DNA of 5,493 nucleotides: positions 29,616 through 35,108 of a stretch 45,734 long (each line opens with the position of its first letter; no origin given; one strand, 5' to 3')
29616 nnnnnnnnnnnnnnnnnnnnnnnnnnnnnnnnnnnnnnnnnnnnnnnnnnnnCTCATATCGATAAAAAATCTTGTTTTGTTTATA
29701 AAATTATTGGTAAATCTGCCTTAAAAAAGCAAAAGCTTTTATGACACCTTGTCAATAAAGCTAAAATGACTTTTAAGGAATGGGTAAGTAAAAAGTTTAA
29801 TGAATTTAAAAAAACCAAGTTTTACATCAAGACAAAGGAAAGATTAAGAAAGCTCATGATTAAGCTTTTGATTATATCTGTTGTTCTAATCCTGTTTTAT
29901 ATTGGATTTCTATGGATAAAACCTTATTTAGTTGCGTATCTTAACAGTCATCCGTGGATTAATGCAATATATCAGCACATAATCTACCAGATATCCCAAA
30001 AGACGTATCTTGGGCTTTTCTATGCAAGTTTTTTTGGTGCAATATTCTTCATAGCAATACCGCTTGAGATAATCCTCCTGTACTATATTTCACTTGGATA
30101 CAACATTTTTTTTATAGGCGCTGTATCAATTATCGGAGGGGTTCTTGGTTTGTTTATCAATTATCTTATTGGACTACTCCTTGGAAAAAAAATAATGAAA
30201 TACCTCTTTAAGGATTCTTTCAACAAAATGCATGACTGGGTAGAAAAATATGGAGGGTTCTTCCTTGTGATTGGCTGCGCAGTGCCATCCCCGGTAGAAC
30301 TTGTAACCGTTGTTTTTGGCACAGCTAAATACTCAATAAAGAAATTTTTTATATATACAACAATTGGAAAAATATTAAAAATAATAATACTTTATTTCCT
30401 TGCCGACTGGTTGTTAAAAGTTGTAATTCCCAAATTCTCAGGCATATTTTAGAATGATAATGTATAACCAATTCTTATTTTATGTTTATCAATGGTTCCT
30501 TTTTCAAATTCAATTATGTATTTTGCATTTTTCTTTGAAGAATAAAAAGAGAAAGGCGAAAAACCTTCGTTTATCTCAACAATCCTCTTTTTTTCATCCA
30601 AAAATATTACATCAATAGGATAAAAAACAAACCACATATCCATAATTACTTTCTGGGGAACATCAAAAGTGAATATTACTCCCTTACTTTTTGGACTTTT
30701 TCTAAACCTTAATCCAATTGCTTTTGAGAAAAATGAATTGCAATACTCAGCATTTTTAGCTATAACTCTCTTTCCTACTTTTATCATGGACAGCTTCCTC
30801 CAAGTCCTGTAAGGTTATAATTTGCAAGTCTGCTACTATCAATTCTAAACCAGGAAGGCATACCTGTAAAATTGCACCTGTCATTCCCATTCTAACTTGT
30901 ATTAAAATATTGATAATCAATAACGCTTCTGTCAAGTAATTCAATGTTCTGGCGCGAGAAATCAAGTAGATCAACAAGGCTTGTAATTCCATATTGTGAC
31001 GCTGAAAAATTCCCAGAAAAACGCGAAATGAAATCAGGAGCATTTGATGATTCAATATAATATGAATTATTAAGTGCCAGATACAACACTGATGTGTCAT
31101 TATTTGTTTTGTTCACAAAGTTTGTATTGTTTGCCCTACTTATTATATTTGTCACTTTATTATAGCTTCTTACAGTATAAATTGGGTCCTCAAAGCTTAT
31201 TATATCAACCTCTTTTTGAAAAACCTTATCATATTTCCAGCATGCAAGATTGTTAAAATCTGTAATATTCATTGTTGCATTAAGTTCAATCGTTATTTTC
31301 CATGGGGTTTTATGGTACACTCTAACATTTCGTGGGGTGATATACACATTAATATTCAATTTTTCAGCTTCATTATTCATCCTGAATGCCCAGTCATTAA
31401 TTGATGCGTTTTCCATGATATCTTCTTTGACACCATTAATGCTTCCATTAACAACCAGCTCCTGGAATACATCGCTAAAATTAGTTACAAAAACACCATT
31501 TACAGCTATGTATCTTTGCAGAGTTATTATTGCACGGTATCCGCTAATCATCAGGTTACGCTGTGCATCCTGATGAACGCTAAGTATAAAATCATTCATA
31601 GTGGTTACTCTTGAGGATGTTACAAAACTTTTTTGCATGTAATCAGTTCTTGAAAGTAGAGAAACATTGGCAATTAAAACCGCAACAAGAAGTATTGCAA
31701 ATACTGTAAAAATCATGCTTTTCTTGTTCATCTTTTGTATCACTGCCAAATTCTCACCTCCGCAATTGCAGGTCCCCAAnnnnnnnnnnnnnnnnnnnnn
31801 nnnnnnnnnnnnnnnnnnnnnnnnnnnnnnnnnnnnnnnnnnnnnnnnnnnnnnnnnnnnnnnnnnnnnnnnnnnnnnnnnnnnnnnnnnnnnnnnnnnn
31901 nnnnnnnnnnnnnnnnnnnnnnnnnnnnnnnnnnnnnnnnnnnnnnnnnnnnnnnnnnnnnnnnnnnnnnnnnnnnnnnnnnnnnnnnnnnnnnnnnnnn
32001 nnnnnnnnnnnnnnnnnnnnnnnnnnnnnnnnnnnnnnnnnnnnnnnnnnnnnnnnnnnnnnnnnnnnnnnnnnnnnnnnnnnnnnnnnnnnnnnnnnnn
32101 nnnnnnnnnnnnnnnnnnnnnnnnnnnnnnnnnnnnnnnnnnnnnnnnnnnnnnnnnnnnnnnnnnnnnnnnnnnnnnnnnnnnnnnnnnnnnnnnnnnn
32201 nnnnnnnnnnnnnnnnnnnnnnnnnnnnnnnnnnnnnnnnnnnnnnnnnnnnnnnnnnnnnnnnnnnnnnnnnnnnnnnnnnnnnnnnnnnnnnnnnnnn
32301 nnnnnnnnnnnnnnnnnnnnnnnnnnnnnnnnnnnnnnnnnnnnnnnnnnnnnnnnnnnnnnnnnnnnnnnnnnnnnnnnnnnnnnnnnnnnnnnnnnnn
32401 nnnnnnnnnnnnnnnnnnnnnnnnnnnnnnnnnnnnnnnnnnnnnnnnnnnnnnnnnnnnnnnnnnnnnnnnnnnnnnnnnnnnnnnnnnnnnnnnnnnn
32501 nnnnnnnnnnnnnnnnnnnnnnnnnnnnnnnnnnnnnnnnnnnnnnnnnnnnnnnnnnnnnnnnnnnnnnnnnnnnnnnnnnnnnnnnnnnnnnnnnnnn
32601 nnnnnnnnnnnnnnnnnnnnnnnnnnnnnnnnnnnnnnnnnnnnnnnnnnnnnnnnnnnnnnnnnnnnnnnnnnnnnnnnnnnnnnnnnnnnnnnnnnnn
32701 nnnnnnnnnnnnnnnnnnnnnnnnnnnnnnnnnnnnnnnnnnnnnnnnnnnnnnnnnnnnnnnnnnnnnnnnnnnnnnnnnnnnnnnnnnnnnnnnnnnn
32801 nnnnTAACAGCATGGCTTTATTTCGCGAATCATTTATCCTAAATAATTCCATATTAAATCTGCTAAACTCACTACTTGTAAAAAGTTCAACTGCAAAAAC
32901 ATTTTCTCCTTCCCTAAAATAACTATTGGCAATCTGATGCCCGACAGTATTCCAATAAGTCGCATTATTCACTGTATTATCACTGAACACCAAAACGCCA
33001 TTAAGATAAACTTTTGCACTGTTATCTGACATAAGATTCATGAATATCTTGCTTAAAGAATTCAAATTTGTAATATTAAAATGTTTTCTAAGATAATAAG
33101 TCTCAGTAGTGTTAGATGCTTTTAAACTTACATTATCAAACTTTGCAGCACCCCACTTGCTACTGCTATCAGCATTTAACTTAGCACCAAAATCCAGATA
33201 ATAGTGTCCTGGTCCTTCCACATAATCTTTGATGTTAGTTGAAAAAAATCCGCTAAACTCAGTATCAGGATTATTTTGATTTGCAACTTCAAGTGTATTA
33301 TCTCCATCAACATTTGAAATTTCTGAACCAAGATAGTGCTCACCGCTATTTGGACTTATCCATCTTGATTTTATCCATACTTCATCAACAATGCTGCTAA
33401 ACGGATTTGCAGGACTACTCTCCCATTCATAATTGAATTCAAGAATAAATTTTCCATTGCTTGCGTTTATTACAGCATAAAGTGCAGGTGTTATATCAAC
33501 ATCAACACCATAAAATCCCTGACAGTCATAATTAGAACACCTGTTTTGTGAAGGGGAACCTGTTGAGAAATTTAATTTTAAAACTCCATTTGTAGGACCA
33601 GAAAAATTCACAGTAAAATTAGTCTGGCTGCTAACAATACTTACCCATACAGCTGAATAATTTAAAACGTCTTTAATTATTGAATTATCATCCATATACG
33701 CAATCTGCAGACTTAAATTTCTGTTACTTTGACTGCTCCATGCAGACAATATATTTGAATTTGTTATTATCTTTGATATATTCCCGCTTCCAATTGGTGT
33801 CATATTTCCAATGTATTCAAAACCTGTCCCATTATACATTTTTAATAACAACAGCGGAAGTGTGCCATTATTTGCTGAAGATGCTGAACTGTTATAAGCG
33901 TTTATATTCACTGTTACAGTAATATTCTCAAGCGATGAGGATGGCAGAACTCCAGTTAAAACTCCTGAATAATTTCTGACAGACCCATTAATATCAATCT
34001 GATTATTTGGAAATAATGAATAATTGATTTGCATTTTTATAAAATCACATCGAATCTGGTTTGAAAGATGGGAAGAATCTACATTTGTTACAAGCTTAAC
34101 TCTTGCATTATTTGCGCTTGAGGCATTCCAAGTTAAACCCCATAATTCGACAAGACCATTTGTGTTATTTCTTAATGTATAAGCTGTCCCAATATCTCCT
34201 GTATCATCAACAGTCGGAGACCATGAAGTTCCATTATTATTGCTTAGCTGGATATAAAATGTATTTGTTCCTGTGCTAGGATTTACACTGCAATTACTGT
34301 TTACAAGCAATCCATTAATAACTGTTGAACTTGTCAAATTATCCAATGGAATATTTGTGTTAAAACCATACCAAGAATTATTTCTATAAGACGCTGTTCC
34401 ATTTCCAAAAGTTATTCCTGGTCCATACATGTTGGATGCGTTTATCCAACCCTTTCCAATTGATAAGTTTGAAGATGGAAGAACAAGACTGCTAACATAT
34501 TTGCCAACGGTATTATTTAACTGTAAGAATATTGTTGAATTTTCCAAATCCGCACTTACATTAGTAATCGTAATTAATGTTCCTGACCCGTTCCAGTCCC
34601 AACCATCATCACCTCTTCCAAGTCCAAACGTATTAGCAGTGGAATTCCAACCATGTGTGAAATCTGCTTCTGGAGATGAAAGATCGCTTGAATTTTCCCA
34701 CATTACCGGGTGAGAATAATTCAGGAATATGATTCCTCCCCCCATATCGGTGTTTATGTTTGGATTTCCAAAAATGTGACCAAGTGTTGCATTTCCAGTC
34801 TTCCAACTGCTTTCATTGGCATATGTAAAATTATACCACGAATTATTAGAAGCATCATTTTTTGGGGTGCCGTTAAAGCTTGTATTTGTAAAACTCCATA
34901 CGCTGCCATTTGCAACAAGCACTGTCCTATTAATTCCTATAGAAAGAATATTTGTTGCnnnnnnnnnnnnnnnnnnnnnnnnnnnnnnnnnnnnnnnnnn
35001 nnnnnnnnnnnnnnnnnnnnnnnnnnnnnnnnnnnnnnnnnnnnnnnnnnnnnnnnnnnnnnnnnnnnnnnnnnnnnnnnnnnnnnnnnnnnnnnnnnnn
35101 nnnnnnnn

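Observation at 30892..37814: Pilin-like operon whose fourth gene is a 1576-aa class-III-signal vWA adhesin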

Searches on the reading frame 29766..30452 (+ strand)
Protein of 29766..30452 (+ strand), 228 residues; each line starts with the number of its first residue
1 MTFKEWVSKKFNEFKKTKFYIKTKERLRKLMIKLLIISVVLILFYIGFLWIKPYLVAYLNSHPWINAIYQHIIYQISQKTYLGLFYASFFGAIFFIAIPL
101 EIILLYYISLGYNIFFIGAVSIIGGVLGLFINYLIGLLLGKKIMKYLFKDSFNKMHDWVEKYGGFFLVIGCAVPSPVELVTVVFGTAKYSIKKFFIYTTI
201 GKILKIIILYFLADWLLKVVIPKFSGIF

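Call 11: search_protein_families(library=pfam, proteins=[window:29766-30452:+], max_evalue=0.01)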
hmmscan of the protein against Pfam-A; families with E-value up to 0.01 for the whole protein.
window:29766-30452:+ (228 aa): 2 families
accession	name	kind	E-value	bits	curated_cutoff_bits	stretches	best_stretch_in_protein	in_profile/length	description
PF09335.16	VTT_dom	-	5.7e-16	59.5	33.9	1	99-212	2-120/123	VTT domain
PF13786.12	DUF4179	-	0.0036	18.1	30.1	1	28-80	3-55/94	Domain of unknown function (DUF4179)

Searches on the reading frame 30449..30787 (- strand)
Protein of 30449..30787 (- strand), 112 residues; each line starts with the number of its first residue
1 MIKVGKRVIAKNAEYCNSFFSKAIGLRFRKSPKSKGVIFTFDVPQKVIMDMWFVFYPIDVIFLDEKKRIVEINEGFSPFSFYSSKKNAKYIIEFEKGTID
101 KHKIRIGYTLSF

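Call 11: search_protein_families(library=pfam, proteins=[window:30449-30787:-], max_evalue=0.01)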
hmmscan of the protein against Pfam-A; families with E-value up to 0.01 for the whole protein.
window:30449-30787:- (112 aa): 1 family
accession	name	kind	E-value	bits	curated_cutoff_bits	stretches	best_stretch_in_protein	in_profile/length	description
PF02643.20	DUF192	-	2.3e-18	66.5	27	1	13-111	3-95/96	Uncharacterized ACR, COG1430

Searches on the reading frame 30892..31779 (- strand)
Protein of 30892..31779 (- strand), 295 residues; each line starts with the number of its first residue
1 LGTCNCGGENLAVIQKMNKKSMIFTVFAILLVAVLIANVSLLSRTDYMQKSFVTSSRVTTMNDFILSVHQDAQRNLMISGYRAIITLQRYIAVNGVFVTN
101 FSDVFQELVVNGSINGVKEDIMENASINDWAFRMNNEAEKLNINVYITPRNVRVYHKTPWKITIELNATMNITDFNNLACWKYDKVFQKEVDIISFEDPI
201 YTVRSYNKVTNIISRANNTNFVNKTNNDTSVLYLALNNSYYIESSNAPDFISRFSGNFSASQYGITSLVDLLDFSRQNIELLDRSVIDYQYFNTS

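Call 6: search_protein_families(library=pfam, proteins=[window:30892-31779:-], max_evalue=1)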
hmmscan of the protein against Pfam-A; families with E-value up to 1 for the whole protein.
window:30892-31779:- (295 aa): 0 families

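Call 7: search_protein_families(library=ncbifam, proteins=[window:30892-31779:-], max_evalue=1)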
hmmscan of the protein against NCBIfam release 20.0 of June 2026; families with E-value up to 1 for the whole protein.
window:30892-31779:- (295 aa): 1 family
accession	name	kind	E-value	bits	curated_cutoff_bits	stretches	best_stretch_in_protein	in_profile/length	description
NF047705.1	slr1659_superfam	superfamily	0.17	12.2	100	1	48-84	56-92/111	slr1659 superfamily regulator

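Call 69: search_solved_structures(query=A6, max_evalue=5)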
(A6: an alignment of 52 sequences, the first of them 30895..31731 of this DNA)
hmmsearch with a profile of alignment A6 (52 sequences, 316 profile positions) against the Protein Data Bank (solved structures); distinct sequences matched with E-value up to 5: 2.
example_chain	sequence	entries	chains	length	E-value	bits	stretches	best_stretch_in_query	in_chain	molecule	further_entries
7r0t_A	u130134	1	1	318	0.76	11.6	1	229-287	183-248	Exonuclease ExnV1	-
5drv_A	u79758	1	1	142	1.4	10.8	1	223-248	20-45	Ras GTPase-activating protein-binding protein 2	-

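Call 86: search_protein_families(library=pfam, alignment_id=A6, max_evalue=0.01)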
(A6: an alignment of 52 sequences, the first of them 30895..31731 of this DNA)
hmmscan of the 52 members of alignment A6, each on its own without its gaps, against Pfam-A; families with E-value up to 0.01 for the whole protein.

A. member 1, window:30895-31731:- (279 aa): 0 families

B. families by the number of members that match (of 52 scanned): 4 families
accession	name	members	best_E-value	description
PF12244.13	DUF3606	1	0.00049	Protein of unknown function (DUF3606)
PF14296.11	O-ag_pol_Wzy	1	0.0042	O-antigen polysaccharide polymerase Wzy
PF14880.11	COX14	1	0.0078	Cytochrome oxidase c assembly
PF14491.11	DUF4435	1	0.0081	Protein of unknown function (DUF4435)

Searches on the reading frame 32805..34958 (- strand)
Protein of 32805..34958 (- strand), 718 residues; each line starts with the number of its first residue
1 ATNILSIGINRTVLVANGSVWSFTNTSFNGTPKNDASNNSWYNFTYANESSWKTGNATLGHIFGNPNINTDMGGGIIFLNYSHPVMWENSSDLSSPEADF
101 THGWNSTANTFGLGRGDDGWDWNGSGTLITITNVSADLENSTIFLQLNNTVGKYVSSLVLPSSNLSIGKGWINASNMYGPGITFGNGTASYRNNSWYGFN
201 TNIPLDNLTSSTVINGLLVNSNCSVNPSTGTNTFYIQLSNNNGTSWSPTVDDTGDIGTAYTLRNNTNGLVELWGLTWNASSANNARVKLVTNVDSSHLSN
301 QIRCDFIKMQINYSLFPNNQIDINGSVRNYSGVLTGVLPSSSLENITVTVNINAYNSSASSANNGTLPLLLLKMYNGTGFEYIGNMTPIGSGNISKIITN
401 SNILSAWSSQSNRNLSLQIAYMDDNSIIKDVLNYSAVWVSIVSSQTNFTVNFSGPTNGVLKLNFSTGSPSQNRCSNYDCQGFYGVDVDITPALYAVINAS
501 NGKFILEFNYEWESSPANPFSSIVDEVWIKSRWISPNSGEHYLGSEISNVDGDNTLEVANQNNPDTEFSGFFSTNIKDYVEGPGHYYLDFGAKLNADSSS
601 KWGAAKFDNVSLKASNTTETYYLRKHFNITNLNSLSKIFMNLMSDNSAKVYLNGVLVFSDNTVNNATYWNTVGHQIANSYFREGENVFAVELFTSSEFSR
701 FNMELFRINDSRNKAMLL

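Call 36: search_solved_structures(query=window:32805-34958:-, max_evalue=1)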
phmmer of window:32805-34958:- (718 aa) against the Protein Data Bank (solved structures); distinct sequences matched with E-value up to 1: 0.

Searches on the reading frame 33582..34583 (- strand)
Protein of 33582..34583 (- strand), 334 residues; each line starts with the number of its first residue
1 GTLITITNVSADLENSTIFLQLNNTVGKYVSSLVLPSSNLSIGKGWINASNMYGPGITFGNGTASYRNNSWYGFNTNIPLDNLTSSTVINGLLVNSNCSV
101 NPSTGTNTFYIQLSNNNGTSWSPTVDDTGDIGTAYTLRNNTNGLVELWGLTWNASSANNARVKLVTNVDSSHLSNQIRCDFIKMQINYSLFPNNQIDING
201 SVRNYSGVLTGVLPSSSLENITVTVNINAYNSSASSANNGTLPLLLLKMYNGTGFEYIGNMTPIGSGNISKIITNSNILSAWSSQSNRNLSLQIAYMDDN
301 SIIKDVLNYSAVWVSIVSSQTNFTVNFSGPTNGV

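Call 75: find_homologous_proteins(query=window:33582-34583:-, max_evalue=0.01)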
Query window:33582-34583:-: 2260 candidates shared short words with the query, none scored E <= 0.01.
